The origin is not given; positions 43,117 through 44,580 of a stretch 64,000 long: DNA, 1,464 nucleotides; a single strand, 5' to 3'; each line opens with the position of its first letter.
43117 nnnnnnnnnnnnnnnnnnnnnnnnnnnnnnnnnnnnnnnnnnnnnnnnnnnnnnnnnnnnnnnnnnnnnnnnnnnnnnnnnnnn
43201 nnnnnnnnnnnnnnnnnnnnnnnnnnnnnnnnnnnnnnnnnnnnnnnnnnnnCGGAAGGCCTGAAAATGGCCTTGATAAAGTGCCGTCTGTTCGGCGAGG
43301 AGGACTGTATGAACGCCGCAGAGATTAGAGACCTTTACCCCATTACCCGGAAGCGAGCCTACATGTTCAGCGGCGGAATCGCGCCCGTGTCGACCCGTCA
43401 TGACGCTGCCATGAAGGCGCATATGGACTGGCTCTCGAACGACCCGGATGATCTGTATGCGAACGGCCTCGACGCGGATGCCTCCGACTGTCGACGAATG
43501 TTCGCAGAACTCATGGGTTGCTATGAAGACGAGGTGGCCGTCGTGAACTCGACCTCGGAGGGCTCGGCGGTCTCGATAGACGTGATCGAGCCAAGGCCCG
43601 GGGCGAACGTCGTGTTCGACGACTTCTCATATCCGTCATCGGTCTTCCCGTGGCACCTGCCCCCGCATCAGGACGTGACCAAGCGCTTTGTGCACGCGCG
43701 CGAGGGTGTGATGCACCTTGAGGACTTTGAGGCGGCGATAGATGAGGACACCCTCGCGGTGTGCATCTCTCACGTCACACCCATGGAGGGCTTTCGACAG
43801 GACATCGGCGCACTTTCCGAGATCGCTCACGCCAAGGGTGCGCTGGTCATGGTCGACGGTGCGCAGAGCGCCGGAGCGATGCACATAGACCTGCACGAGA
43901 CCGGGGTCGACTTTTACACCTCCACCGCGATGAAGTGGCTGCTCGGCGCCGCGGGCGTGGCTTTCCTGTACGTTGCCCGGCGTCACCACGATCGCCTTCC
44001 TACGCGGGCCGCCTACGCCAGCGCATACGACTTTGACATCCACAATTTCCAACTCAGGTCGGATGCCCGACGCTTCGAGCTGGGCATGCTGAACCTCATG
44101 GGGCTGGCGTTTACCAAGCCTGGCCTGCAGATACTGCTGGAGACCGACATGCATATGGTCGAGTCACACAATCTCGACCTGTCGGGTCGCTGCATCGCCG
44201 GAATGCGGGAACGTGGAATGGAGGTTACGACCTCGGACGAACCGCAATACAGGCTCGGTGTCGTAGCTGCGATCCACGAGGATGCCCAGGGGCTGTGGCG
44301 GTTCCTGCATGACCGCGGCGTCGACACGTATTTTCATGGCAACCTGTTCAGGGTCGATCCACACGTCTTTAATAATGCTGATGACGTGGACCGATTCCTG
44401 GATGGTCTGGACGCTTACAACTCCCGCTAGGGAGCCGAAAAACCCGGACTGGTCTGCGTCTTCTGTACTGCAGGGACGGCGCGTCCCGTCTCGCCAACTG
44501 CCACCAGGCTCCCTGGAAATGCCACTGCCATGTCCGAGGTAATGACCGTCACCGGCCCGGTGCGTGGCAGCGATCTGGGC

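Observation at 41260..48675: Php/PTER-centred gene cluster: Kbl - SDR - class-V aminotransferase - three tandem Php/PTER hydrolases - Kelch lipoprotein; five Php/PTER paralogs in 64 kb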

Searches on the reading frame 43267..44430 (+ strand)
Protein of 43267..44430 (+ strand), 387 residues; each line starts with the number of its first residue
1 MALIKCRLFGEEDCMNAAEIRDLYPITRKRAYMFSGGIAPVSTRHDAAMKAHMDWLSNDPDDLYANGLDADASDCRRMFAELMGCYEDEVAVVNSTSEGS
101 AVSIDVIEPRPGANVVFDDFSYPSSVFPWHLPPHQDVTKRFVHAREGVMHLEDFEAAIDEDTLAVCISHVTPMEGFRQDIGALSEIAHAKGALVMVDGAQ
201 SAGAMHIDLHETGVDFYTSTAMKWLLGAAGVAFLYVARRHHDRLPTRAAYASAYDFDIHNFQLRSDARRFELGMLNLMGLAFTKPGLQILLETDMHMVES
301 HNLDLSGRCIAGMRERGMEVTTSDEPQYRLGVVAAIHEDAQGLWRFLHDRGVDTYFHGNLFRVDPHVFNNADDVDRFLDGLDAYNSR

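Call 5: search_protein_families(library=pfam, proteins=[window:43267-44430:+])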
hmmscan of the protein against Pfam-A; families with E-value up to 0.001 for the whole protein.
window:43267-44430:+ (387 aa): 3 families
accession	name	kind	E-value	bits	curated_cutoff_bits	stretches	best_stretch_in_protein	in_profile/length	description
PF00266.25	Aminotran_5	-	3.6e-32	112.2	21.5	1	71-334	44-313/371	Aminotransferase class-V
PF01053.26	Cys_Met_Meta_PP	-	8.2e-06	25.1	27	1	112-230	91-205/381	Cys/Met metabolism PLP-dependent enzyme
PF01041.23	DegT_DnrJ_EryC1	-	1e-05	25.4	19.8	1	78-206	32-154/360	DegT/DnrJ/EryC1/StrS aminotransferase family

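Call 6: search_protein_families(library=ncbifam, proteins=[window:43267-44430:+])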
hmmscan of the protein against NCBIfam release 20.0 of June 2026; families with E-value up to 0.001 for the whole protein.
window:43267-44430:+ (387 aa): 32 families (the best 25 are shown)
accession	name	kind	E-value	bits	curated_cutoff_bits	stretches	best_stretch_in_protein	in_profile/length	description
TIGR01979.1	sufS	subfamily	8.8e-24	84.1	475.1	1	74-339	66-338/403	SufS family cysteine desulfurase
TIGR01977.1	am_tr_V_EF2568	hypoth_equivalog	4.7e-22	78.5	377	1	73-339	47-313/376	cysteine desulfurase family protein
NF040779.1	Sec_lyase_SclA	exception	4.5e-16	58.7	525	1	135-337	109-311/378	selenocysteine lyase SclA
NF006791.0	PRK09295.1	equivalog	1.7e-15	57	661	1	86-334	84-336/406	cysteine desulfurase SufS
NF010611.0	PRK14012.1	equivalog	2.8e-15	56.2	548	1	144-244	129-228/406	IscS subfamily cysteine desulfurase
TIGR02006.1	IscS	equivalog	2e-14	53.4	643.2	1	144-244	125-224/402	IscS subfamily cysteine desulfurase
NF008126.0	PRK10874.1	equivalog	3.2e-13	49.6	607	1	111-306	108-305/401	cysteine desulfurase CsdA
TIGR01976.1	am_tr_V_VC1184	hypoth_equivalog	1.4e-12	47.6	352.35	1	96-286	89-271/401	cysteine desulfurase-like protein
TIGR03392.1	FeS_syn_CsdA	equivalog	1.6e-12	47.3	493.6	1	110-306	104-302/398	cysteine desulfurase CsdA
TIGR03301.1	PhnW-AepZ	equivalog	2.1e-12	47.1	360.8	1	154-323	116-285/355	2-aminoethylphosphonate aminotransferase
TIGR01814.1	kynureninase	equivalog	8.5e-12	44.7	246.4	1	83-381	81-395/400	kynureninase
TIGR03402.1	FeS_nifS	equivalog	1.2e-11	44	530.75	1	72-238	44-212/379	cysteine desulfurase NifS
TIGR03235.1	DNA_S_dndA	equivalog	7.2e-11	42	480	1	73-245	45-221/353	cysteine desulfurase DndA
NF041166.1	f2_encap_cargo1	exception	1.8e-10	40.6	800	1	116-245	339-469/623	family 2A encapsulin nanocompartment cargo protein cysteine desulfurase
NF002806.0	PRK02948.1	subfamily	1.4e-09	37.4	304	1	74-239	47-215/381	IscS subfamily cysteine desulfurase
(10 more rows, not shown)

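Call 20: search_solved_structures(query=window:43267-44430:+, show_alignments=1, max_evalue=0.00001)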
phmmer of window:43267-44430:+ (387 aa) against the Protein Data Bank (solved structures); distinct sequences matched with E-value up to 0.00001: 68 (the best 60 are shown).
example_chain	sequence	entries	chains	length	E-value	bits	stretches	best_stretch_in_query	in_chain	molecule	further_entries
1qz9_A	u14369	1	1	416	2.2e-18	69.6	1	148-352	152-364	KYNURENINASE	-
8d8s_A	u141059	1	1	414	2.4e-18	69.5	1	109-240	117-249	Cysteine desulfurase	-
5b7s_A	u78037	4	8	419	1.6e-17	66.8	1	74-315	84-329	Cysteine desulfurase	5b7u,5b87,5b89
4w91_A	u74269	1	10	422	5.2e-17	65.1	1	84-306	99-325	Aminotransferase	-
7e6a_A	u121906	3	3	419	3.3e-16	62.5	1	106-335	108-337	Cysteine desulfurase SufS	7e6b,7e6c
7e6d_A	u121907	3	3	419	3.3e-16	62.5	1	106-335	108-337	Cysteine desulfurase SufS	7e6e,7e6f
5j8q_A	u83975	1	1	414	3.3e-16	62.5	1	106-335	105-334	Cysteine desulfurase SufS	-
5xt5_A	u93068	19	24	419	3.3e-16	62.5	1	106-335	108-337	Cysteine desulfurase SufS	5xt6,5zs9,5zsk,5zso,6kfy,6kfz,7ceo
7cer_A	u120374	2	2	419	1.2e-15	60.7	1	106-335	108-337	Cysteine desulfurase SufS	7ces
7ceq_A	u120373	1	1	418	1.2e-15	60.7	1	106-335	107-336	Cysteine desulfurase SufS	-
7ruj_A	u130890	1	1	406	1.2e-14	57.3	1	87-351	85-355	Cysteine desulfurase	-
6mri_A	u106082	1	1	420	1.3e-14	57.2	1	88-351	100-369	Cysteine desulfurase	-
6o11_A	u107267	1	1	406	3.3e-14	55.9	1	88-351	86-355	Cysteine desulfurase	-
9d2d_A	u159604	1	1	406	3.6e-14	55.7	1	88-351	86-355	Cysteine desulfurase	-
7rrn_A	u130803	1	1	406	3.7e-14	55.7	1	88-351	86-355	Cysteine desulfurase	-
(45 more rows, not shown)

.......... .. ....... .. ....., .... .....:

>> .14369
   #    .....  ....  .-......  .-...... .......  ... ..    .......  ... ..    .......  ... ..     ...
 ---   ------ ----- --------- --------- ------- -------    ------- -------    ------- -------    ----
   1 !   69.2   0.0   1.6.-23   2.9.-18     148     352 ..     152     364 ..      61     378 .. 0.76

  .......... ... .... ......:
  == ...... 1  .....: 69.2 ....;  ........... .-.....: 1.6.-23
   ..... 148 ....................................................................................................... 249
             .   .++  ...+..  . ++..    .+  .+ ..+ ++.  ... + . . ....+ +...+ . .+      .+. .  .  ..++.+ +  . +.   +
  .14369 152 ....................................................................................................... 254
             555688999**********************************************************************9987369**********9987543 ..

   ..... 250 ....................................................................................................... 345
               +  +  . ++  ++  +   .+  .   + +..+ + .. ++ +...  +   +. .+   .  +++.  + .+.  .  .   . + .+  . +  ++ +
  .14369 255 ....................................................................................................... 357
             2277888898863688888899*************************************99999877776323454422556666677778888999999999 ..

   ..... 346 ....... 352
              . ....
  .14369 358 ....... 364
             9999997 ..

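Call 57: find_homologous_proteins(query=window:43309-44430:+, max_evalue=1e-15)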
Query window:43309-44430:+ (373 aa): 293 proteins with E <= 1e-15 among 5218 candidates; the best 120 are listed.
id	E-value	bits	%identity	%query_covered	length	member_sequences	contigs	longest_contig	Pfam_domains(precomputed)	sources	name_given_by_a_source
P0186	2.2e-244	828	96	100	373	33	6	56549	PF00266.26,PF01053.27,PF01041.24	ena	-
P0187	9.0e-225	764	88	100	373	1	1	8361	PF00266.26,PF01053.27,PF01041.24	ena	-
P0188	2.8e-223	759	86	100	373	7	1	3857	PF00266.26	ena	-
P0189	2.6e-218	742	83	100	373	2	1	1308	PF00266.26,PF01053.27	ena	-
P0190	8.6e-214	728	82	100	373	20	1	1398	PF00266.26,PF01053.27,PF01041.24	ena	-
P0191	2.4e-201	687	78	100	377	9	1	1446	PF00266.26,PF01053.27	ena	-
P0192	8.1e-200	682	79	99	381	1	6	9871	PF00266.26,PF01053.27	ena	-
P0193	8.5e-188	642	73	99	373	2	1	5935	PF00266.26,PF01053.27,PF01041.24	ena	-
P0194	1.1e-183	629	71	99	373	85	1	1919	PF00266.26,PF01053.27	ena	-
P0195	1.2e-183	628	70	100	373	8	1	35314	PF00266.26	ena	-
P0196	2.9e-178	611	76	91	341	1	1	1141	PF00266.26,PF01041.24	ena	-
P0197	2.4e-155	535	64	100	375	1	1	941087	PF00266.26,PF01053.27,PF01041.24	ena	-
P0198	3.6e-155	535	61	100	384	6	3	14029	PF00155.28,PF00266.26,PF01053.27,PF01041.24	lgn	-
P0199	4.0e-153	528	63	100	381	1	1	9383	PF00266.26,PF01053.27,PF01041.24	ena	-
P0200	4.3e-152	525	62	100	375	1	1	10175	PF00155.28,PF00266.26,PF01053.27,PF01041.24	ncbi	-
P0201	4.8e-149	515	61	100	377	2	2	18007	PF00266.26,PF01053.27,PF01041.24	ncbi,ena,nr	ncbi:MAG: aminotransferase class V-fold PLP-dependent enzyme [SAR202 cluster bacterium]|nr:aminotran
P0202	1.3e-148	513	60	100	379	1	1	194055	PF00266.26,PF01053.27,PF01041.24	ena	-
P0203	4.2e-148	511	61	100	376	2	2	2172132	PF00266.26,PF01053.27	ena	-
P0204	5.9e-146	504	59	100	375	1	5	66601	PF00266.26,PF01053.27,PF01041.24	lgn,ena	-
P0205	3.8e-144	498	60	100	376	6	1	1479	PF00266.26,PF01053.27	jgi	jgi:selenocysteine lyase/cysteine desulfurase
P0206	7.4e-143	494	58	100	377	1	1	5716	PF00155.28,PF00266.26,PF01053.27,PF01041.24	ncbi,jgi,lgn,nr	ncbi:MAG: aminotransferase class V-fold PLP-dependent enzyme [SAR202 cluster bacterium]|nr:aminotran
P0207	2.4e-142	492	60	100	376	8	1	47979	PF00266.26,PF01053.27,PF01041.24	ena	-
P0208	3.4e-142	492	58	99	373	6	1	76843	PF00266.26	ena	-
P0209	6.3e-142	491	59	100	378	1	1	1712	PF00266.26,PF01041.24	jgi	jgi:cysteine desulfurase / selenocysteine lyase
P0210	1.3e-140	487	56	100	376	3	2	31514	PF00266.26,PF01053.27,PF01041.24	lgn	-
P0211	7.2e-139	481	56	100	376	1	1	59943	PF00266.26,PF01053.27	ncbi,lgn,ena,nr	ncbi:MAG: aminotransferase class V-fold PLP-dependent enzyme [Chloroflexi bacterium]|nr:aminotransfe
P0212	2.8e-138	479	59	100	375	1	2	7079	PF00266.26,PF01053.27,PF01041.24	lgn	-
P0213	3.3e-138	479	57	100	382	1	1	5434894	PF00266.26,PF01053.27,PF01041.24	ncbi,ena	-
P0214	1.4e-137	477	56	100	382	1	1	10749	PF00266.26,PF01053.27,PF01041.24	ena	-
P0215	5.4e-137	475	56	100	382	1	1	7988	PF00266.26,PF01053.27,PF01041.24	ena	-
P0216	9.9e-137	474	56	100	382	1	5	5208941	PF00266.26,PF01053.27,PF01041.24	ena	-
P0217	1.0e-136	474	56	100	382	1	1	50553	PF00266.26,PF01053.27,PF01041.24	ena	-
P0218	9.0e-136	471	56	100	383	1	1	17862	PF00266.26,PF01053.27,PF01041.24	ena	-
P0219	1.2e-133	464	54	99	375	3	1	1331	PF00266.26,PF01053.27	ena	-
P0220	3.1e-133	462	57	99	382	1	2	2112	PF00266.26,PF01053.27,PF01041.24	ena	-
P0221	3.3e-131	456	55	99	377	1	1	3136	PF00266.26,PF01053.27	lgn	-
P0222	4.2e-131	455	55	100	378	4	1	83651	PF22580.3,PF00266.26,PF01053.27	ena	-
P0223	5.1e-131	455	54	100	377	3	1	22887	PF00266.26,PF01053.27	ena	-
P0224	8.8e-131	454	56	100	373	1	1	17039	PF00266.26,PF01053.27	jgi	jgi:selenocysteine lyase/cysteine desulfurase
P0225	1.9e-130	453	55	100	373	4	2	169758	PF00266.26,PF01053.27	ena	-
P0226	4.5e-130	452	56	100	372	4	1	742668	PF00266.26,PF01053.27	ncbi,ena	-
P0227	8.7e-130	451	54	100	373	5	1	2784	PF00266.26,PF01053.27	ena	-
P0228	1.1e-129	451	56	100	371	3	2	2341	PF00266.26,PF01053.27,PF01041.24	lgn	-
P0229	1.8e-128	447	55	100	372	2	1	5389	PF00266.26,PF01053.27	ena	-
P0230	2.6e-128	446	55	100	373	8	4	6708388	PF00266.26,PF01053.27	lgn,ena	-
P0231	3.4e-127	443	54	100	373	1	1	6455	PF00266.26,PF01053.27,PF01041.24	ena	-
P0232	4.5e-127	442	54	100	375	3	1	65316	PF22580.3,PF00266.26,PF01053.27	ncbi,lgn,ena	-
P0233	4.7e-127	442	55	100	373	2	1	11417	PF00266.26,PF01053.27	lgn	-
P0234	5.4e-126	439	53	100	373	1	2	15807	PF00266.26,PF01053.27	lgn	-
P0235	5.0e-125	435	53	100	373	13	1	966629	PF00266.26,PF01053.27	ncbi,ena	-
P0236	8.3e-125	435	53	100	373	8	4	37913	PF00155.28,PF00266.26,PF01053.27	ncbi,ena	-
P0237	4.7e-124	432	54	100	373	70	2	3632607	PF00266.26,PF01053.27,PF01041.24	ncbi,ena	-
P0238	2.0e-123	430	53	100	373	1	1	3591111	PF00266.26,PF01053.27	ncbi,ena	-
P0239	4.3e-122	426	52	100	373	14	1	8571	PF00155.28,PF00266.26,PF01053.27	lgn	-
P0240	4.6e-120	419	53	100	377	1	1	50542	PF00266.26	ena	-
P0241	2.4e-119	417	53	91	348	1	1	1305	PF00266.26,PF01053.27,PF01041.24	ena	-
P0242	3.0e-119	416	52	99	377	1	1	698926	PF00266.26,PF01053.27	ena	-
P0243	7.6e-119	415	53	99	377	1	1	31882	PF00155.28,PF00266.26,PF01053.27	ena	-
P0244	2.3e-118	414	54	89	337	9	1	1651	PF00266.26,PF01053.27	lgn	-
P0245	1.1e-117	411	54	89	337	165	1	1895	PF00266.26,PF01053.27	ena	-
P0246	9.3e-117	408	49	99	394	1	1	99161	PF00266.26,PF01053.27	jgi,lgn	-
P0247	1.3e-116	408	52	100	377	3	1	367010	PF00266.26,PF01053.27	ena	-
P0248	1.6e-115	404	54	89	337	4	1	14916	PF00266.26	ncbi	-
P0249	3.5e-115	403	52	99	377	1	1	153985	PF00266.26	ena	-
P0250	3.7e-114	400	51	100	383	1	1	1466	PF00266.26,PF01053.27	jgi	-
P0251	1.2e-113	398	51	99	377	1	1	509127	PF00266.26,PF01053.27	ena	-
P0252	2.3e-113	397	47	99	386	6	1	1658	PF00266.26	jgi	jgi:cysteine desulfurase/selenocysteine lyase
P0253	4.7e-113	396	51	99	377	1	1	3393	PF00155.28,PF00266.26,PF01053.27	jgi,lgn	-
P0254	5.6e-113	396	52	100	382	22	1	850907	PF00266.26,PF01041.24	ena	-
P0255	1.7e-112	394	51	100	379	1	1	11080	PF00266.26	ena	-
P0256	2.9e-112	393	50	100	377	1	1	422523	PF00266.26,PF01053.27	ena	-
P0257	3.1e-112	393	52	100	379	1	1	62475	PF00266.26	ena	-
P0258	3.8e-112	393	51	99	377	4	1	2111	PF00266.26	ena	-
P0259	5.0e-112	393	51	100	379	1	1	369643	PF00266.26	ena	-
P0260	2.9e-111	390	51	100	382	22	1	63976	PF00266.26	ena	-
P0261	5.9e-111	389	50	99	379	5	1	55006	PF00266.26,PF01053.27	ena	-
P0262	9.6e-111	388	48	100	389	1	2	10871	PF00266.26,PF01053.27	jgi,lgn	jgi:selenocysteine lyase/cysteine desulfurase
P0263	1.0e-110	388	51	99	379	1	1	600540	PF00266.26,PF01053.27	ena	-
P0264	2.3e-110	387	50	99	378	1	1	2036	PF00266.26,PF01053.27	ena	-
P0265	4.8e-110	386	51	99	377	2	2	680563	PF00266.26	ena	-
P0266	7.7e-110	386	49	99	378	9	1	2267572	PF22580.3,PF00266.26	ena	-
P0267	1.2e-109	385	50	100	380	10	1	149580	PF00266.26,PF01053.27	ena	-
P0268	1.3e-109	385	48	99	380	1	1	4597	PF00266.26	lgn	-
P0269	2.4e-109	384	49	100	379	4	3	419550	PF00266.26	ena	-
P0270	5.5e-109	383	46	99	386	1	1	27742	PF00155.28,PF00266.26,PF01053.27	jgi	jgi:cysteine desulfurase / selenocysteine lyase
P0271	6.3e-109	382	49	100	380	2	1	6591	PF00266.26,PF01053.27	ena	-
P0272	2.1e-108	381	49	100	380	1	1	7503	PF00266.26,PF01053.27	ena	-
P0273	3.3e-108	380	51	100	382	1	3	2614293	PF00266.26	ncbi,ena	-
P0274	7.1e-108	379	49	100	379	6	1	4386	PF00266.26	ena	-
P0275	7.6e-108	379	49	99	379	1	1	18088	PF00266.26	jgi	jgi:selenocysteine lyase/cysteine desulfurase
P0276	2.6e-107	377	50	100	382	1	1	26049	PF00266.26,PF01053.27,PF01041.24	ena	-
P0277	9.9e-107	375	48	100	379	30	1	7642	PF00266.26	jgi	jgi:cysteine desulfurase/selenocysteine lyase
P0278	2.6e-106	374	49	100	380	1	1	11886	PF00266.26,PF01053.27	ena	-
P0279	3.6e-106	373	48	100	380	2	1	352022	PF00266.26,PF01041.24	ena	-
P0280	8.5e-106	372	48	99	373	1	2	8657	PF00266.26,PF01053.27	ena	-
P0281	1.3e-105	372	49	99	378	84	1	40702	PF00266.26,PF01053.27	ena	-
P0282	1.4e-105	372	49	100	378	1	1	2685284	PF00266.26,PF01053.27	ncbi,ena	-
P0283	3.0e-105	370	50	100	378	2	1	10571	PF00266.26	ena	-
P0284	6.0e-105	369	47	100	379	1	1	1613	PF00266.26,PF01053.27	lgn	-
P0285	1.9e-104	368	48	99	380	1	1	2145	PF00266.26,PF01053.27,PF01041.24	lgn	-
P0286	4.4e-104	367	48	99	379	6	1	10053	PF00266.26,PF01053.27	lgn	-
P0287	9.6e-104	365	50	100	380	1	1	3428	PF00266.26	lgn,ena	-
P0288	5.4e-103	363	47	100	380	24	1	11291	PF00266.26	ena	-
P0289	9.2e-103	362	47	100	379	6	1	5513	PF00266.26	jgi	jgi:selenocysteine lyase/cysteine desulfurase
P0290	1.2e-102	362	48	100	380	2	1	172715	PF00266.26,PF01053.27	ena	-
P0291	1.4e-102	362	50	96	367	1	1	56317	PF00266.26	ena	-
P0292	1.9e-102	361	48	100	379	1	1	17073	PF00266.26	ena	-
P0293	2.5e-100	354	47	100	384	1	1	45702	PF00266.26,PF01053.27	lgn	-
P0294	9.2e-100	352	47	100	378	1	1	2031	PF00266.26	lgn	-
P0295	1.0e-99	352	48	96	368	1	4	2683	PF00266.26,PF01053.27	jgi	jgi:selenocysteine lyase/cysteine desulfurase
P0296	9.0e-98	346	45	99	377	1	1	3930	PF00155.28,PF00266.26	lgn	-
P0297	3.5e-96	341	44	99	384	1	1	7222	PF00266.26,PF01041.24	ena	-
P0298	2.6e-95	338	55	75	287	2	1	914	PF00266.26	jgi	jgi:selenocysteine lyase/cysteine desulfurase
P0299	1.7e-94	335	45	100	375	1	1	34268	PF00155.28,PF00266.26,PF01041.24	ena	-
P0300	2.6e-94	334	45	99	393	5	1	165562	PF00155.28,PF00266.26,PF01041.24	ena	-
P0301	6.4e-94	333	45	99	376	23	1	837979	PF00155.28,PF00266.26,PF01041.24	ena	-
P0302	2.4e-93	331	46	98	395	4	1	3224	PF00266.26,PF01041.24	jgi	-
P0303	3.4e-93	331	49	89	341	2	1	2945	PF00266.26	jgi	jgi:selenocysteine lyase/cysteine desulfurase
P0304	1.4e-92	329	44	99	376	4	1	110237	PF00155.28,PF00266.26,PF01041.24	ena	-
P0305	2.2e-92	328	46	100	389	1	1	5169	PF00266.26,PF01053.27,PF01041.24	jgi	jgi:cysteine desulfurase/selenocysteine lyase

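Call 69: predict_structure(alignment_id=A4)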
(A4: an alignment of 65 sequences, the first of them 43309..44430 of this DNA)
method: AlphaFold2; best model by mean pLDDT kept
length: 373 residues; sequences in the alignment: 65
mean_pLDDT: 94.7   pTM: 0.93
mean pLDDT of the five models: 94.7, 94.7, 92.8, 92.7, 91.6
residues with pLDDT >= 90: 328; 70-90: 43; 50-70: 2; < 50: 0
segments of 3 or more residues with pLDDT < 50: none
pLDDT, mean of each block of 10 residues (from residue 1): 95 94 85 97 93 90 98 98 95 96 93 94 97 94 98 93 96 98 93 96 95 96 96 86 85 92 96 97 95 98 95 94 97 98 95 95 98 93
secondary structure, 60 per line:
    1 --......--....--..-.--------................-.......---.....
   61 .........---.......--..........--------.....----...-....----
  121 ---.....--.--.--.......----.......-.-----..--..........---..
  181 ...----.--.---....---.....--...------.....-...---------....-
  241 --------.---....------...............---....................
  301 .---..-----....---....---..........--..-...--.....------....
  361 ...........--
elements in order: H3-8 H11-14 H29-44 H46-52 H56-69 E76-79 H82-91 E100-104 H113-116 E124-128 H137-143 E148-154 H166-175 E179-183 H195-198 E202-206 E218-222 H253-256 H263-277 H281-301 E319-322 H326-335 E341-343 E346-350 H357-371
